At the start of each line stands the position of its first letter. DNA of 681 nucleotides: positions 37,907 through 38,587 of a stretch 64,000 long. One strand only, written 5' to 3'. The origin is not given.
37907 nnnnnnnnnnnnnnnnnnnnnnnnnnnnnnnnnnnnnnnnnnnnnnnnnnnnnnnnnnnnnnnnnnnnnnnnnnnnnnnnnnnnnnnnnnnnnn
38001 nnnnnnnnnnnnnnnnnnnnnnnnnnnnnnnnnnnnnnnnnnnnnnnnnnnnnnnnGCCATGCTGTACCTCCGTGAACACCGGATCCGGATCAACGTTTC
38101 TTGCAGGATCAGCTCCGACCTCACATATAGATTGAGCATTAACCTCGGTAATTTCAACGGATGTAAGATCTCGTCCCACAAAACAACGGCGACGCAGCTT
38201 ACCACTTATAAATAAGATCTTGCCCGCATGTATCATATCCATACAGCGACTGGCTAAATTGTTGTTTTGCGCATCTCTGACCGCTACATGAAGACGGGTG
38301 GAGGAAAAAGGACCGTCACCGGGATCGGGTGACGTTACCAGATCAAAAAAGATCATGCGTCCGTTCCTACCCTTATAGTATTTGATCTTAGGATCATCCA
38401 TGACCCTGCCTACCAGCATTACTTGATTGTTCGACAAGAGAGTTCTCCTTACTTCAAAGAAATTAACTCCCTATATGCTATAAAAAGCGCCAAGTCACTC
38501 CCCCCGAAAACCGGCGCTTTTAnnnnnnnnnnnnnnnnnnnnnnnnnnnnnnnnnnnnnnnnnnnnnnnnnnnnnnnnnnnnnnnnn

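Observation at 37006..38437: Translationally coupled SSB-like OB-fold protein plus MoxR-like AAA+ ATPase between flgM and the island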

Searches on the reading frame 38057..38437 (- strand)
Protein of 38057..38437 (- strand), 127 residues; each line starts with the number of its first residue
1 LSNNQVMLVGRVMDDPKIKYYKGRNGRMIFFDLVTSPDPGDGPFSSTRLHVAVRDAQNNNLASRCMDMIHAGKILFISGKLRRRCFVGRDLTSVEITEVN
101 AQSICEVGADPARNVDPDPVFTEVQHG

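Call 5: search_protein_families(library=pfam, proteins=[window:38057-38437:-], max_evalue=1)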
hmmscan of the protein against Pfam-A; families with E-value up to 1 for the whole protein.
seq(127 aa): 4 families
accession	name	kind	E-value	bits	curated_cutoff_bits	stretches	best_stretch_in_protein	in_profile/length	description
PF00436.31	SSB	-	2e-06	28.3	26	1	4-104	2-101/104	Single-strand binding protein family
PF10302.15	Dsc3_N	-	0.16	13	25.4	1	46-91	26-71/102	DSC E3 ubiquitin ligase complex subunit 3, ubiquitin-like domain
PF01336.31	tRNA_anti-codon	-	0.17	12.3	27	0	60-88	36-61/75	OB-fold nucleic acid binding domain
PF24787.1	TEX47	-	0.22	11.6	25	1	45-101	59-113/192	Testis-expressed protein 47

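Call 6: search_protein_families(library=ncbifam, proteins=[window:38057-38437:-], max_evalue=1)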
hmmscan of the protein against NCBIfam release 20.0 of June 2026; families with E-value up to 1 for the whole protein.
seq(127 aa): 9 families
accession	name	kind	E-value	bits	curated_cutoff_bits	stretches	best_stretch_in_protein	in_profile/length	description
TIGR00621.2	ssb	subfamily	3.8e-06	27.3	53.95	1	2-104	3-104/165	single-stranded DNA-binding protein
NF005241.0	PRK06751.1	equivalog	0.00037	20.6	313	1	4-104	3-100/173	single-stranded DNA-binding protein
NF006445.0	PRK08763.1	subfamily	0.0014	18.8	246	1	4-108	6-109/164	single-stranded DNA-binding protein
NF010292.0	PRK13732.1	subfamily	0.0046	16.8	265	1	4-99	7-101/175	single-stranded DNA-binding protein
NF005674.0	PRK07459.1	equivalog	0.0073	16.2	161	1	1-23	1-23/121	single-stranded DNA-binding protein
NF005580.0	PRK07275.1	subfamily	0.02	15.1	254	1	4-109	3-105/162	single-stranded DNA-binding protein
NF005406.0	PRK06958.1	subfamily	0.045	14.2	252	1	2-108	3-109/182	single-stranded DNA-binding protein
NF006533.0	PRK09010.1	subfamily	0.086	12.8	260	1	4-98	7-101/177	single-stranded DNA-binding protein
NF004972.0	PRK06341.1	equivalog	0.15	12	254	1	2-91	4-94/166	single-stranded DNA-binding protein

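Call 7: search_protein_families(library=phrogs, proteins=[window:38057-38437:-], max_evalue=1)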
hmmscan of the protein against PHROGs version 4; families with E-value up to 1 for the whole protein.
seq(127 aa): 2 families
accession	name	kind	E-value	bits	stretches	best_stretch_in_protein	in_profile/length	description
phrog_44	-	DNA, RNA and nucleotide metabolism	1.5e-05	25.9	1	1-104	85-187/271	single strand DNA binding protein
phrog_12631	-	DNA, RNA and nucleotide metabolism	0.15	13.2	1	4-23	31-50/78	single strand DNA binding protein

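Call 8: search_protein_families(library=padloc, proteins=[window:38057-38437:-], max_evalue=1)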
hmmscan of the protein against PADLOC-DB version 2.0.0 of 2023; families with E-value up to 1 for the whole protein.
seq(127 aa): 0 families

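Call 9: find_homologous_proteins(query=window:38057-38437:-, max_evalue=0.001)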
Query seq(127 aa) (127 aa): 1 proteins with E <= 0.001 among 5 candidates.
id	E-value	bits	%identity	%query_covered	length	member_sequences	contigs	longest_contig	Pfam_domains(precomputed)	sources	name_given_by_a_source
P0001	3.1e-79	281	99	100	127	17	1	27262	PF00436.32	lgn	-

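Call 30: search_solved_structures(query=window:38057-38437:-, max_evalue=1, show_alignments=3)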
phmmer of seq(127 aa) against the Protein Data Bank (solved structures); distinct sequences matched with E-value up to 1: 23.
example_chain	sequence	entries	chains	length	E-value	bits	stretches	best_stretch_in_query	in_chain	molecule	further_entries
5odn_A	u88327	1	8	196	6.2e-05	26.4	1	4-111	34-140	Single-stranded DNA-binding protein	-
5odp_A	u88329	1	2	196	0.00065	23.1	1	4-111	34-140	Single-stranded DNA-binding protein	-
3vdy_A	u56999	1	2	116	0.0011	22.4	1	4-107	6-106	Single-stranded DNA-binding protein ssbB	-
6bhw_A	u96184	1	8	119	0.012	19.1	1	4-104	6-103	Single-stranded DNA-binding protein A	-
6bhx_A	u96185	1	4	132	0.017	18.6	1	4-104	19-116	Single-stranded DNA-binding protein A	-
7f25_A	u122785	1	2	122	0.017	18.5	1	4-104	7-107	Single-stranded DNA-binding protein 1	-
1sru_A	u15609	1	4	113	0.03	17.8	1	4-90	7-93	Single-strand binding protein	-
1eyg_A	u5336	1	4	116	0.03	17.7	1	4-90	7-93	SINGLE-STRAND DNA-BINDING PROTEIN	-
7d8j_A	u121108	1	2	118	0.034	17.6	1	4-105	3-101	Single-stranded DNA-binding protein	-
5yyu_A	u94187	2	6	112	0.038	17.4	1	4-104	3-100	Single-stranded DNA-binding protein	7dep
1kaw_A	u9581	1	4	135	0.047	17.1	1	4-90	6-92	SINGLE-STRANDED DNA BINDING PROTEIN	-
7f2n_A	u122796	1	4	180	0.047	17.1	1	4-91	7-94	Single-stranded DNA-binding protein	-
1qvc_A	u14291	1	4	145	0.058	16.8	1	4-90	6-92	SINGLE STRANDED DNA BINDING PROTEIN MONOMER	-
3ulp_A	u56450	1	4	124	0.06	16.8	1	2-99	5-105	Single-strand binding protein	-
5yun_A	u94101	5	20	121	0.068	16.6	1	4-99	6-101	Single-stranded DNA-binding protein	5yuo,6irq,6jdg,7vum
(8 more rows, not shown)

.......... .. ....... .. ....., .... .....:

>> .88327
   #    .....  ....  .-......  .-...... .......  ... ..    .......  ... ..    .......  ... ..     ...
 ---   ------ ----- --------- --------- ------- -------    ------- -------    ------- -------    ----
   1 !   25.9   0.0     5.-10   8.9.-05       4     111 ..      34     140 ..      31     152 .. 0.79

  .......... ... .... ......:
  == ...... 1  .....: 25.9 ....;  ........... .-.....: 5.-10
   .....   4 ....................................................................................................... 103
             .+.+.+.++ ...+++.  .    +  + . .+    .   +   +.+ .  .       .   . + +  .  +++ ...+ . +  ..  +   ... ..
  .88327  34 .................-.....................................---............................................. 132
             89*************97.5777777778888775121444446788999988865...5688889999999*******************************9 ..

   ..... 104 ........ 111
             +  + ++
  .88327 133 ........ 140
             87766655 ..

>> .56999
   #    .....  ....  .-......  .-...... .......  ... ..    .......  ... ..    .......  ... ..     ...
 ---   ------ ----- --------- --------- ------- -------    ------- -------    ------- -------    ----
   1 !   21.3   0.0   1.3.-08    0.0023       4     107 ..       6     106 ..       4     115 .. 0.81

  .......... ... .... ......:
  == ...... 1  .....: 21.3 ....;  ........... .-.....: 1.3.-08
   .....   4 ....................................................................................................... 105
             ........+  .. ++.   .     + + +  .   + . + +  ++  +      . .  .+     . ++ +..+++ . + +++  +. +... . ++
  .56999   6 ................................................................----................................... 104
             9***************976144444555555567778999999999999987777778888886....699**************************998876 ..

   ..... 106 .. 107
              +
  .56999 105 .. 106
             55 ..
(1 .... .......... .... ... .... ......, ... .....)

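Call 32: find_encoding_contigs(protein=P0001, flank=10000, max_places=3)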
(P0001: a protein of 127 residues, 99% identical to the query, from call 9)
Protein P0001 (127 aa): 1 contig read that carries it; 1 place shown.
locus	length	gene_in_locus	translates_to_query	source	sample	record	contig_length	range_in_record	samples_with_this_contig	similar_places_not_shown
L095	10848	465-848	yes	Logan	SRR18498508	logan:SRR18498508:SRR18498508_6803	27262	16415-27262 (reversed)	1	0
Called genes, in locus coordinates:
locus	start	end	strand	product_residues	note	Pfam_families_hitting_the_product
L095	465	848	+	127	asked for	PF00436:SSB (weak)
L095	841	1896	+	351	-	PF00004:AAA (weak), PF07726:AAA_3 (weak), PF07728:AAA_5, PF08406:CbbQ_C (weak)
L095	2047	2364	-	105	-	PF04316:FlgM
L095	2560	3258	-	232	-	PF17656:ChapFlgA_N (faint), PF08666:SAF, PF13144:ChapFlgA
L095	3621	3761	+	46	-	-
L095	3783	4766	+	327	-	PF01584:CheW, PF00072:Response_reg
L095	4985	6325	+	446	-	PF08242:Methyltransf_12 (faint), PF03705:CheR_N, PF08241:Methyltransf_11 (faint), PF01739:CheR, PF13649:Methyltransf_25 (faint)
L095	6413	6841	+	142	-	-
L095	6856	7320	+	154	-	PF00460:Flg_bb_rod (weak), PF06429:Flg_bbr_C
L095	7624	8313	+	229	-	PF03963:FlgD, PF13861:FLgD_tudor, PF13860:FlgD_ig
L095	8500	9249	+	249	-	PF00460:Flg_bb_rod (weak), PF22692:LlgE_F_G_D1, PF06429:Flg_bbr_C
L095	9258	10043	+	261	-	PF00460:Flg_bb_rod, PF22692:LlgE_F_G_D1, PF06429:Flg_bbr_C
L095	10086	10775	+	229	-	PF02107:FlgH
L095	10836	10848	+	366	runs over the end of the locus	PF02119:FlgI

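Call 35: find_homologous_proteins(query=A2, max_evalue=0.001)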
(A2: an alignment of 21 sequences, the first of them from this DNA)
Query A2 (21 sequences) (127 aa, profile of the alignment): 7 proteins with E <= 0.001 among 1166 candidates.
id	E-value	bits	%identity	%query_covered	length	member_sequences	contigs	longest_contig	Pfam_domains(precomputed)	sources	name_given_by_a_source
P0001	1.2e-26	111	99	100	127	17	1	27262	PF00436.32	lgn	-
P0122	6.9e-25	105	-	-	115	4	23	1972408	PF00436.32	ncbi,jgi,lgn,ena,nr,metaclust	ncbi:MAG: single-stranded DNA-binding protein [Aeromonadales bacterium]|nr:single-stranded DNA-bindi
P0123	3.6e-21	93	-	-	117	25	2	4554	-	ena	-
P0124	6.4e-19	86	-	-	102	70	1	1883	-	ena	-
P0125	1.0e-17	82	63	6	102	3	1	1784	-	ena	-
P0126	4.5e-17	80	42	9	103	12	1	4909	-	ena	-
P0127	1.4e-11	62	-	-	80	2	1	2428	-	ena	-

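Call 44: predict_structure(alignment_id=A3)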
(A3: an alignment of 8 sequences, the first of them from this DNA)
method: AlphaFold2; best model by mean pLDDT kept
length: 127 residues; sequences in the alignment: 8
mean_pLDDT: 75.2   pTM: 0.66
mean pLDDT of the five models: 75.2, 73.4, 72.4, 72.2, 71.0
residues with pLDDT >= 90: 31; 70-90: 56; 50-70: 14; < 50: 26
segments of 3 or more residues with pLDDT < 50: 39-44, 109-127
pLDDT, mean of each block of 10 residues (from residue 1): 77 89 74 72 62 81 88 90 82 83 79 45 48
secondary structure, 60 per line:
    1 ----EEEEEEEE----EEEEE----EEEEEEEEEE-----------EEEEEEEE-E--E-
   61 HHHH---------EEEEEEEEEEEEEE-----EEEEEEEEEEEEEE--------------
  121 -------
elements in order: E5-12 E17-21 E26-35 E47-54 H61-64 E74-87 E93-106

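Call 45: search_protein_representatives(alignment_id=A3)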
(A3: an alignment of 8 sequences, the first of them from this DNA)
Query: 8 sequences, 105 profile positions. Proteins with E-value up to 0.001 (for the whole library): 863; up to 1e-10: 11; up to 1e-30: 3. The best 150 are listed.
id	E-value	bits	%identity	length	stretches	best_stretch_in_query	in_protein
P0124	1.6e-39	150.6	-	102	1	1-104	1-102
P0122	4.3e-35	136.4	-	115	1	1-104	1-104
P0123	1.6e-33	131.3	-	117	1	1-104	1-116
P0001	4.5e-27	110.6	-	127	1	1-104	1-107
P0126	4.3e-26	107.4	-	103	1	1-102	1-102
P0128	3.9e-19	85.1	-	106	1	1-103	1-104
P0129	7.3e-14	68.1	-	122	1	1-104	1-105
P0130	2.1e-13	66.6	-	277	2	1-101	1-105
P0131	3.0e-13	66.1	-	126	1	1-102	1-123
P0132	7.5e-12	61.6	-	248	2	3-104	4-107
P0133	5.1e-11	59.0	-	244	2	3-102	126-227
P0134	1.1e-10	57.8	-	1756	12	43-102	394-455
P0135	7.5e-10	55.2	-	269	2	3-93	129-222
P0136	7.5e-10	55.2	-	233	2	3-103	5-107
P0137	4.2e-09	52.8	-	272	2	4-101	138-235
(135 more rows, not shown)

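Call 49: fold_search(model_id=the predicted structure, library=pdb)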
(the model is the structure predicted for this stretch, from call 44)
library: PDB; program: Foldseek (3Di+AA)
matches with E <= 10: 1248; with E <= 0.001: 210
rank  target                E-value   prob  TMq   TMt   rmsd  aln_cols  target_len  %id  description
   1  7f5y_B                3.4e-08  1.00  0.72  0.76   5.2       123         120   16  Crystal structure of the single-stranded dna-binding protein from Mycobacterium tuberculosis- Form III (released 2022-05-11)
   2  7ym1_B                3.6e-08  1.00  0.69  0.85   2.5       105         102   22  Structure of SsbA protein in complex with the anticancer drug 5-fluorouracil (released 2023-08-02)
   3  6bhw_B                4.2e-08  1.00  0.68  0.85   2.5       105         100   23  B. subtilis SsbA (released 2018-12-19)
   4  6bhx_C                4.2e-08  1.00  0.66  0.81   3.0       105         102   22  B. subtilis SsbA with DNA (released 2018-12-19)
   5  6bhw_E                4.4e-08  1.00  0.68  0.85   2.3       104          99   22  B. subtilis SsbA (released 2018-12-19)
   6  5odn_A                4.7e-08  1.00  0.68  0.86   1.6       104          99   25  Salinibacter ruber Single-Strand Binding protein (released 2018-08-01)
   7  5odn_D                4.7e-08  1.00  0.68  0.80   2.0       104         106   25  Salinibacter ruber Single-Strand Binding protein (released 2018-08-01)
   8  3eiv_B                5.2e-08  1.00  0.72  0.81   6.6       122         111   16  Crystal Structure of Single-stranded DNA-binding protein from Streptomyces coelicolor (released 2009-09-08)
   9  5yyu_A                7.2e-08  1.00  0.68  0.80   3.1       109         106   22  Crystal structure of Staphylococcus aureus single-stranded DNA-binding protein SsbB (released 2018-08-15)
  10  6bhw_F                7.7e-08  1.00  0.64  0.82   2.6       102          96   24  B. subtilis SsbA (released 2018-12-19)
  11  3tqy_A                7.7e-08  1.00  0.63  0.71   4.9       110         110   23  Structure of a single-stranded DNA-binding protein (ssb), from Coxiella burnetii (released 2011-09-21)
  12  6bhw_G                8.1e-08  1.00  0.69  0.85   2.4       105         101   23  B. subtilis SsbA (released 2018-12-19)
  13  5odn_F                8.5e-08  1.00  0.68  0.81   2.5       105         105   26  Salinibacter ruber Single-Strand Binding protein (released 2018-08-01)
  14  5xgt_B                9.0e-08  1.00  0.67  0.80   3.2       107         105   21  Crystal structure of the N-terminal domain of Staphylococcus aureus single-stranded DNA-binding protein SsbA at 1.82 a (released 2017-08-09)
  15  3tqy_C                9.0e-08  1.00  0.69  0.80   3.3       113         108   21  Structure of a single-stranded DNA-binding protein (ssb), from Coxiella burnetii (released 2011-09-21)
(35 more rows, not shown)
